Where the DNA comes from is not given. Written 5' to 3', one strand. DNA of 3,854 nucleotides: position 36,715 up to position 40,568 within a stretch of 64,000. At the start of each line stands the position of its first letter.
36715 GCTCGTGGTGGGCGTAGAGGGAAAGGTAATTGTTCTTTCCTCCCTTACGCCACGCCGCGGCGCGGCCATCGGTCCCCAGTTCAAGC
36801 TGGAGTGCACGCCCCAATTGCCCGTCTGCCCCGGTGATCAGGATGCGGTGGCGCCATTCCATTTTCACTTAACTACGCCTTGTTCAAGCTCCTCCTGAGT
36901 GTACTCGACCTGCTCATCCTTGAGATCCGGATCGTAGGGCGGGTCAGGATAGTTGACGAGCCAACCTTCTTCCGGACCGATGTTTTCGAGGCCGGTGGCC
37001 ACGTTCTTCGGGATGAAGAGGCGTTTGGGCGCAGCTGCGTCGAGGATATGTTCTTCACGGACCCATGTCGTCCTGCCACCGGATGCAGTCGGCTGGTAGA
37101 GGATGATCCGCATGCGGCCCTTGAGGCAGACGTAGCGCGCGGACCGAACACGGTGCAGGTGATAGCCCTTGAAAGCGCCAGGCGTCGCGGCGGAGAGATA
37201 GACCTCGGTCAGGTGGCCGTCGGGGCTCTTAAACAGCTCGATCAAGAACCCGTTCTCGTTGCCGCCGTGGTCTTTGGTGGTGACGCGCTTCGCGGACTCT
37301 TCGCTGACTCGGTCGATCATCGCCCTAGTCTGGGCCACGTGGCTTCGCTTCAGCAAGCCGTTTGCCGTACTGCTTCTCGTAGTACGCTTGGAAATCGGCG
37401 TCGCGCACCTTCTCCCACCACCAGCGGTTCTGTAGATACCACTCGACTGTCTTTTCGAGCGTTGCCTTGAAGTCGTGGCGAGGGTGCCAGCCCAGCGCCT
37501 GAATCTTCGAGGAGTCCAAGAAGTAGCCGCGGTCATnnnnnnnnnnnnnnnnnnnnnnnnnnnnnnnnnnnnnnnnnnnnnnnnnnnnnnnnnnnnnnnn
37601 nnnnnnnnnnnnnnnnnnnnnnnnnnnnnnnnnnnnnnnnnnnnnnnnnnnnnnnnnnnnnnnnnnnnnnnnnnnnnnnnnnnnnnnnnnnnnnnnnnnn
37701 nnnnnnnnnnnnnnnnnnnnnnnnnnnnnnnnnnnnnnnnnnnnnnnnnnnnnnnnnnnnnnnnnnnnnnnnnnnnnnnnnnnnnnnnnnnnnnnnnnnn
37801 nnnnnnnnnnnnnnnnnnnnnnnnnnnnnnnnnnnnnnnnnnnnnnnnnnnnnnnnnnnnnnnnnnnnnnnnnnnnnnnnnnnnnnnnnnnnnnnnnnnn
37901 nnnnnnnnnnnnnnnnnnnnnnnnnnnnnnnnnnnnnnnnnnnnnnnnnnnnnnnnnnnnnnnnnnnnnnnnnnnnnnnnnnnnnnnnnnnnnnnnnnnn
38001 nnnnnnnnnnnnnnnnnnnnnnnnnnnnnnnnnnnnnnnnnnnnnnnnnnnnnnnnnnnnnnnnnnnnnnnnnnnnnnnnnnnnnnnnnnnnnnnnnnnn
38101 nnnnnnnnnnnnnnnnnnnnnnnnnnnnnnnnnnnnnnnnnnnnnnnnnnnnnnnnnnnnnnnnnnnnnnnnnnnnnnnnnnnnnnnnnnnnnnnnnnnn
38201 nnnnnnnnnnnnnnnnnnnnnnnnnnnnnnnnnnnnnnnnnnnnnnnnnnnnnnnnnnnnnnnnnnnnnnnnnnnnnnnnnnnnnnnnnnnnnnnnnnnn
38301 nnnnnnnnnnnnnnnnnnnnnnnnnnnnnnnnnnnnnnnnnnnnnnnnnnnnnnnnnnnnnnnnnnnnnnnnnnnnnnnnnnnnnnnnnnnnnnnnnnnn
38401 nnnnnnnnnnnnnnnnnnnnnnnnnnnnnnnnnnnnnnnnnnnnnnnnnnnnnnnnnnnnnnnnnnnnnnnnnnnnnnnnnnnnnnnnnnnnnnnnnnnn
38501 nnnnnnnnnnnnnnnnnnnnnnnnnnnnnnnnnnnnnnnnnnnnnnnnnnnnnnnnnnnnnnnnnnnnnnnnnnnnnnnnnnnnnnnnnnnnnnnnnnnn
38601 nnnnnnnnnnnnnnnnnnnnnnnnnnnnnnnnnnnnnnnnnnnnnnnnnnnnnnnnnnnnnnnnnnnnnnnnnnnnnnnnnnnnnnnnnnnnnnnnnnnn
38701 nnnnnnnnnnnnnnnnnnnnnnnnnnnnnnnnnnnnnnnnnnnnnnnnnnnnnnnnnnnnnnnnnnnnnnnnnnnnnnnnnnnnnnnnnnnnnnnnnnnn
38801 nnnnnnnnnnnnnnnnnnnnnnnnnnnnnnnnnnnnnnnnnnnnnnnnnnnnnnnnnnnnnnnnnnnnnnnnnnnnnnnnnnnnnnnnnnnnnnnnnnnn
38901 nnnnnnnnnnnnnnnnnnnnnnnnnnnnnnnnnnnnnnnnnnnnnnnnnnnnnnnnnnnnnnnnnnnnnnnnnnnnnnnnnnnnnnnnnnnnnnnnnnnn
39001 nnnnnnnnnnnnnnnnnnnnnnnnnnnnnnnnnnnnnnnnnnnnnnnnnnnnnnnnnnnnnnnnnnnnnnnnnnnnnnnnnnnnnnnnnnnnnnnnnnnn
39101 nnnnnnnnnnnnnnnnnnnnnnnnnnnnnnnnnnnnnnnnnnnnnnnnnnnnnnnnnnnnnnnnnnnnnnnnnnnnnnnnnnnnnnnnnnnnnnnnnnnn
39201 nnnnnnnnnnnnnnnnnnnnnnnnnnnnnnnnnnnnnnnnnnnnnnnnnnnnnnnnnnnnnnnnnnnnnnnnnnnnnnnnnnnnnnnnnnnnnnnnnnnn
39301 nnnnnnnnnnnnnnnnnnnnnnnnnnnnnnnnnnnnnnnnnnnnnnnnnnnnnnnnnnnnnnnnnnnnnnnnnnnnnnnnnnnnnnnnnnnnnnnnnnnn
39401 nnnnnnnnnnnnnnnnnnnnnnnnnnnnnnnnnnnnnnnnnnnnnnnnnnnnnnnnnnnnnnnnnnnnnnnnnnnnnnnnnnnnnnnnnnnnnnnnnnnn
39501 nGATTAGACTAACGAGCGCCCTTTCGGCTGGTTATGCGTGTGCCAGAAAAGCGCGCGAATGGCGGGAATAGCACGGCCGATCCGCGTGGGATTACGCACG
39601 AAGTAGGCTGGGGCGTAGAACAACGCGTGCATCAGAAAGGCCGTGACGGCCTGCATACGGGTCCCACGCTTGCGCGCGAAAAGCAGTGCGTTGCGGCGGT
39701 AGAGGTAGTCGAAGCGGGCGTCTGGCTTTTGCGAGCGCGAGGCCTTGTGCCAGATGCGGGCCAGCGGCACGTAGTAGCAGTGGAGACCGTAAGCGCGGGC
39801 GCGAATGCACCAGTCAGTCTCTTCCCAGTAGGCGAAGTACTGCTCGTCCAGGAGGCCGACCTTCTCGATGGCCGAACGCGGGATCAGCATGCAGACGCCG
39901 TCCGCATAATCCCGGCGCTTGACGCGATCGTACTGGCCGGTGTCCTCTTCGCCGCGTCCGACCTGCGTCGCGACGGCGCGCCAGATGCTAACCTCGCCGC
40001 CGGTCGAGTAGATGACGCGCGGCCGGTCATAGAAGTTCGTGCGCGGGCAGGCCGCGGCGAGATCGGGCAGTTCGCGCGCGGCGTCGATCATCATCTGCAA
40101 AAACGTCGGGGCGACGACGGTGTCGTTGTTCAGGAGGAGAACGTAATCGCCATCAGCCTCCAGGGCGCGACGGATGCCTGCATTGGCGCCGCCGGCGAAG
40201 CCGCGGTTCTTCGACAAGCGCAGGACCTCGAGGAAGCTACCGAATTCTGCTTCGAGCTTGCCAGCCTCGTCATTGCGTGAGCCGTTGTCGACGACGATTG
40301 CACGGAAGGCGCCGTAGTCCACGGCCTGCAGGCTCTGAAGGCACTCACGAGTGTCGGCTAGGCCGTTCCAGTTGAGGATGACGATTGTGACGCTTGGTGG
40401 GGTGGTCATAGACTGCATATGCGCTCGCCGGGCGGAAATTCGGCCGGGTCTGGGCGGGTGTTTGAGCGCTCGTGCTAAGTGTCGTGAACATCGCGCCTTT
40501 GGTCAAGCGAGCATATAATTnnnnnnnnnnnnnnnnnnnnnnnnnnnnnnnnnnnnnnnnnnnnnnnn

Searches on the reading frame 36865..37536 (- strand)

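Call 7: search_protein_families(library=pfam, proteins=[window:36865-37536:-], max_evalue=0.01)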
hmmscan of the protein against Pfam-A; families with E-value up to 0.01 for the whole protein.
window:36865-37536:- (223 aa): 2 families
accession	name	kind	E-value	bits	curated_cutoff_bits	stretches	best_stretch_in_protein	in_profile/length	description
PF14667.12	Polysacc_synt_C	-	4.3e-05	24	28.7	1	94-202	4-104/111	Polysaccharide biosynthesis C-terminal domain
PF05523.17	FdtA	-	0.0079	16.4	23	0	113-189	35-103/131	WxcM-like, C-terminal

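Call 8: search_protein_families(library=ncbifam, proteins=[window:36865-37536:-], max_evalue=0.01)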
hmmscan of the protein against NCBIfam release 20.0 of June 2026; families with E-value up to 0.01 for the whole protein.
window:36865-37536:- (223 aa): 0 families

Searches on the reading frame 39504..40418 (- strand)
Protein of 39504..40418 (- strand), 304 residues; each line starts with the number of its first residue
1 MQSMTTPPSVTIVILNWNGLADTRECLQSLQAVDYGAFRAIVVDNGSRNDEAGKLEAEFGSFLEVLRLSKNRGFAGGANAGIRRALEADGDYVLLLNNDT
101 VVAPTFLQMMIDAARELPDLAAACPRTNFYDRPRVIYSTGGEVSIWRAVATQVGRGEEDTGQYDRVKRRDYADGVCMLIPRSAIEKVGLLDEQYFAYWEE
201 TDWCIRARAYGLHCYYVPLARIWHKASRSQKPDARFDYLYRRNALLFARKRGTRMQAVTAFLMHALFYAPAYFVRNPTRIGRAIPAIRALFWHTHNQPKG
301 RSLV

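Call 7: search_protein_families(library=pfam, proteins=[window:39504-40418:-], max_evalue=0.01)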
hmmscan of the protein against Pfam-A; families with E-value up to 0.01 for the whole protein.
window:39504-40418:- (304 aa): 3 families
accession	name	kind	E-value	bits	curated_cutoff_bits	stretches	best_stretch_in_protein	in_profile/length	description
PF00535.33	Glycos_transf_2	-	5.7e-19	69.1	23.3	1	11-186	1-166/168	Glycosyl transferase family 2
PF13641.12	Glyco_tranf_2_3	-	4.6e-15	56.7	27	1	8-229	2-216/230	Glycosyltransferase like family 2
PF13632.12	Glyco_trans_2_3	-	5e-06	26.9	27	1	92-229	1-128/198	Glycosyl transferase family group 2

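Call 8: search_protein_families(library=ncbifam, proteins=[window:39504-40418:-], max_evalue=0.01)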
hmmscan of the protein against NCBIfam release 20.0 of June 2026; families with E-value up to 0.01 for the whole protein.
window:39504-40418:- (304 aa): 17 families
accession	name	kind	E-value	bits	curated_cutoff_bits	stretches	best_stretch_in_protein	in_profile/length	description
TIGR01556.1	rhamnosyltran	subfamily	4.5e-19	68.7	200.55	1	33-225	17-201/281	rhamnosyltransferase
TIGR03965.1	mycofact_glyco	equivalog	6.2e-18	64.9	280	1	5-233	71-289/467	mycofactocin biosynthesis glycosyltransferase MftF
NF041875.1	EPS_EpsD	equivalog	2.9e-13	49.9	370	1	11-258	2-241/325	exopolysaccharide biosynthesis glycosyltransferase EpsD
TIGR03937.1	PgaC_IcaA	equivalog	7.7e-13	48.2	422.3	1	4-223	41-249/407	poly-beta-1,6-N-acetyl-D-glucosamine synthase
NF007482.0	PRK10073.1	equivalog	8.4e-09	34.9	423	1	5-118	3-114/334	glycosyltransferase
TIGR04242.1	nodulat_NodC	equivalog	1.1e-06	27.9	550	1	4-113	44-155/395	chitooligosaccharide synthase NodC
NF038299.1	EPS_HpsN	equivalog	1.5e-06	27.4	425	1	8-226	1-222/317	hormogonium polysaccharide biosynthesis glycosyltransferase HpsN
TIGR04283.1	glyco_like_mftF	equivalog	3e-06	27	182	1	11-154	2-135/221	TIGR04283 family arsenosugar biosynthesis glycosyltransferase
TIGR04009.1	wcaE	equivalog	1.1e-05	24.8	369.2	1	10-105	6-98/248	colanic acid biosynthesis glycosyltransferase WcaE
NF050113.1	gal_furan_GlfT1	equivalog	5.9e-05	22.5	330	1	17-211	8-193/290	galactofuranosyltransferase GlfT1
TIGR03469.1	HpnB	hypoth_equivalog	0.00011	21.4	379.25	0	6-115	42-161/386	hopene-associated glycosyltransferase HpnB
NF041394.1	GtaseAglG_Halo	equivalog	0.00023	20.6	440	1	10-122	5-115/304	glucosyl-dolichyl phosphate glucuronosyltransferase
NF050050.1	ProtGlycPglI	equivalog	0.00036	20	500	1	8-114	2-108/306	GalNAc(5)-diNAcBac-PP-undecaprenol beta-1,3-glucosyltransferase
TIGR03111.1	glyc2_xrt_Gpos1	hypoth_equivalog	0.00042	19.2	363.95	1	4-121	45-163/439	TIGR03111 family XrtG-associated glycosyltransferase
NF038302.1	EPS_HpsE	equivalog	0.0014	17.7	300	1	10-124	3-121/307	hormogonium polysaccharide biosynthesis glycosyltransferase HpsE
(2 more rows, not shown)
